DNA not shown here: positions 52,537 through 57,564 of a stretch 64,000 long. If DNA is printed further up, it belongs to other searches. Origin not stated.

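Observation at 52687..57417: Terminal PKS protein with non-elongating KS0 and a C-terminally embedded crotonase domain but no HMGS partner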

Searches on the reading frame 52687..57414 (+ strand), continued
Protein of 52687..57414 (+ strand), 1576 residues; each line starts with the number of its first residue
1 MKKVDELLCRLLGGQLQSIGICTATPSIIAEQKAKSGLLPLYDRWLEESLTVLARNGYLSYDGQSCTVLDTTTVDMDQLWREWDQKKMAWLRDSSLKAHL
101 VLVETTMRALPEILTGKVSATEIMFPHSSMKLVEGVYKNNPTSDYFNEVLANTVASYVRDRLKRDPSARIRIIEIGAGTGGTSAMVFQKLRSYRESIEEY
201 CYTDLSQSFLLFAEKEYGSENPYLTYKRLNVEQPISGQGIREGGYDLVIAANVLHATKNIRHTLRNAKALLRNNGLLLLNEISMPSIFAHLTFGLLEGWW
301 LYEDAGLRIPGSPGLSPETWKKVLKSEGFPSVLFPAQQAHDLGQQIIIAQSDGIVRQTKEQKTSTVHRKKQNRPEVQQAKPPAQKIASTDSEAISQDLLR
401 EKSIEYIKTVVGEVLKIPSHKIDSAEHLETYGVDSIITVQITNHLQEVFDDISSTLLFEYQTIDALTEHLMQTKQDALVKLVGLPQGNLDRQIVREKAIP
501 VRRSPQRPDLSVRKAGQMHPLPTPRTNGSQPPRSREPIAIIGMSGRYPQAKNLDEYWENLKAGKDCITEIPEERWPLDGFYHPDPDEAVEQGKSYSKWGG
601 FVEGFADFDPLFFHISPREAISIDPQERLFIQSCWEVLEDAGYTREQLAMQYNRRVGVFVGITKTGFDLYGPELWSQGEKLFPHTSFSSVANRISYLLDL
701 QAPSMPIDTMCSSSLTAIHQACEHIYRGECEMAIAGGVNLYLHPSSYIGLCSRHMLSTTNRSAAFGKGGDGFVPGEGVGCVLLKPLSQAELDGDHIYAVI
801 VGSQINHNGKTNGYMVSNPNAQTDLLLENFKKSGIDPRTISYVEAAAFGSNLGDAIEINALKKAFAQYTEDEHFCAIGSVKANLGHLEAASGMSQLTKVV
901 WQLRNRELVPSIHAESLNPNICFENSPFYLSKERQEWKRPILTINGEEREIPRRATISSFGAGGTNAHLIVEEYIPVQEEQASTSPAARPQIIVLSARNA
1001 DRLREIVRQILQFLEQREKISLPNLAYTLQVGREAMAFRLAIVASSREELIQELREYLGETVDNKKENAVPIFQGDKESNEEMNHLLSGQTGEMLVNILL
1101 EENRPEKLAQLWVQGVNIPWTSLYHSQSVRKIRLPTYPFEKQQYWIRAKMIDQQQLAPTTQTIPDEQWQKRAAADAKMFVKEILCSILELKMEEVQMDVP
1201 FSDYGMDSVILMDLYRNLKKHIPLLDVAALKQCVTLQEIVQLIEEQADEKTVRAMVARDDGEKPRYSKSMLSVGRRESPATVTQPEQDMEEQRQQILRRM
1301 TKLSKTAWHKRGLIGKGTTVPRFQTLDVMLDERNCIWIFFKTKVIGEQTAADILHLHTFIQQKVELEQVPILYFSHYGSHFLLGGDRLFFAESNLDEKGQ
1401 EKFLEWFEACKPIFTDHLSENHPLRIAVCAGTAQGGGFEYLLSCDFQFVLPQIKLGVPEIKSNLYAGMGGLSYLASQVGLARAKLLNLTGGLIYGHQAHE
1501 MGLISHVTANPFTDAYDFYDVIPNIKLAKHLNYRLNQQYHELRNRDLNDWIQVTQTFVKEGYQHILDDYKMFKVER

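Call 12: find_encoding_contigs(protein=P0003, flank=10000, max_places=3)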
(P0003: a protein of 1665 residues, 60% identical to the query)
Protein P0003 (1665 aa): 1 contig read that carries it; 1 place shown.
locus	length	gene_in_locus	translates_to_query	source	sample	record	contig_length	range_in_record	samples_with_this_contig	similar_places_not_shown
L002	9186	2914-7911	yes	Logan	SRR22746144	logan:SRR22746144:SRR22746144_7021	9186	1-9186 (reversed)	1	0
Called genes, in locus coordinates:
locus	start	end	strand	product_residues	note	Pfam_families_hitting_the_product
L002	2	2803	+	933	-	?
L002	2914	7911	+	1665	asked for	PF13489:Methyltransf_23, PF08241:Methyltransf_11, PF08242:Methyltransf_12, PF00550:PP-binding, PF23297:ACP_SdgA_C, PF00109:ketoacyl-synt, PF02801:Ketoacyl-synt_C, PF16197:KAsynt_C_assoc, +6 more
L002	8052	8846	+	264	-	PF01648:ACPS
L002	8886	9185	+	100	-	?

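Call 67: list_cluster_members(proteins=[window:52687-57414:+, window:43301-46360:+, window:46360-47034:+, window:47183-48109:+, window:48132-49931:+, window:50064-51959:+, window:51967-52683:+, window:42354-43142:+, window:57916-59022:+, window:60984-62603:+])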
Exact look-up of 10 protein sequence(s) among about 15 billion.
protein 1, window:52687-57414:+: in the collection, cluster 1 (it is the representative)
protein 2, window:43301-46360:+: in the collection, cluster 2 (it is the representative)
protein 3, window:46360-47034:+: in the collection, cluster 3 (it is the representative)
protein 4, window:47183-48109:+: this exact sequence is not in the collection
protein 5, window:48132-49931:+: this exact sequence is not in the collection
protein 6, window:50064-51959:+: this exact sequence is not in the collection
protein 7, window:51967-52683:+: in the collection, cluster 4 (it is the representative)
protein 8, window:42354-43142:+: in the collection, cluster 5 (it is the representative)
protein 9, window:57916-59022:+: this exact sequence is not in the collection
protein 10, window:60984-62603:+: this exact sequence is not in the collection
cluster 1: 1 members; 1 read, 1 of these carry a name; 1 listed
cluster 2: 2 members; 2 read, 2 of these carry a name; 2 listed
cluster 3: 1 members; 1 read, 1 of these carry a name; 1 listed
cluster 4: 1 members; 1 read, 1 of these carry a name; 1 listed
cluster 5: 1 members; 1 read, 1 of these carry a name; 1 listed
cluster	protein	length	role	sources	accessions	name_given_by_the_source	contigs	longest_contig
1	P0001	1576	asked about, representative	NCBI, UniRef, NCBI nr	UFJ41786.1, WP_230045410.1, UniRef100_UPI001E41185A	phosphopantetheine-binding protein [Brevibacillus humidisoli] | beta-ketoacyl synthase N-terminal-like domain-containing protein n=1 Tax=Brevibacillus ... | beta-ketoacyl synthase N-terminal-like domain-containing protein [Brevibacillus ...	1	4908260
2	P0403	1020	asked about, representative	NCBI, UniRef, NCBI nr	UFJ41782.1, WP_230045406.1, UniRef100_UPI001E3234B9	ACP S-malonyltransferase [Brevibacillus humidisoli] | ACP S-malonyltransferase n=1 Tax=Brevibacillus humidisoli TaxID=2895522 ...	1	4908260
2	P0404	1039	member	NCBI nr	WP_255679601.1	ACP S-malonyltransferase [Brevibacillus humidisoli]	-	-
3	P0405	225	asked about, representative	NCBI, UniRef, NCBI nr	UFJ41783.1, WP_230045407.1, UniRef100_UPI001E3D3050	alpha/beta hydrolase [Brevibacillus humidisoli] | alpha/beta hydrolase n=1 Tax=Brevibacillus humidisoli TaxID=2895522 RepID=UPI001E3D3050 | alpha/beta fold hydrolase [Brevibacillus humidisoli]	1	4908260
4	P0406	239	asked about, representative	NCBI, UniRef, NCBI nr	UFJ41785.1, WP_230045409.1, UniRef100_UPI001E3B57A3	KR domain-containing protein [Brevibacillus humidisoli] | KR domain-containing protein n=1 Tax=Brevibacillus humidisoli TaxID=2895522 ...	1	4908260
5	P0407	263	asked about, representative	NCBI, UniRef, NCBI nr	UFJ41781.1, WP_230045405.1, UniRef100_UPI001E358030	4'-phosphopantetheinyl transferase superfamily protein [Brevibacillus humidisoli] | 4'-phosphopantetheinyl transferase superfamily protein n=1 Tax=Brevibacillus humidisoli ...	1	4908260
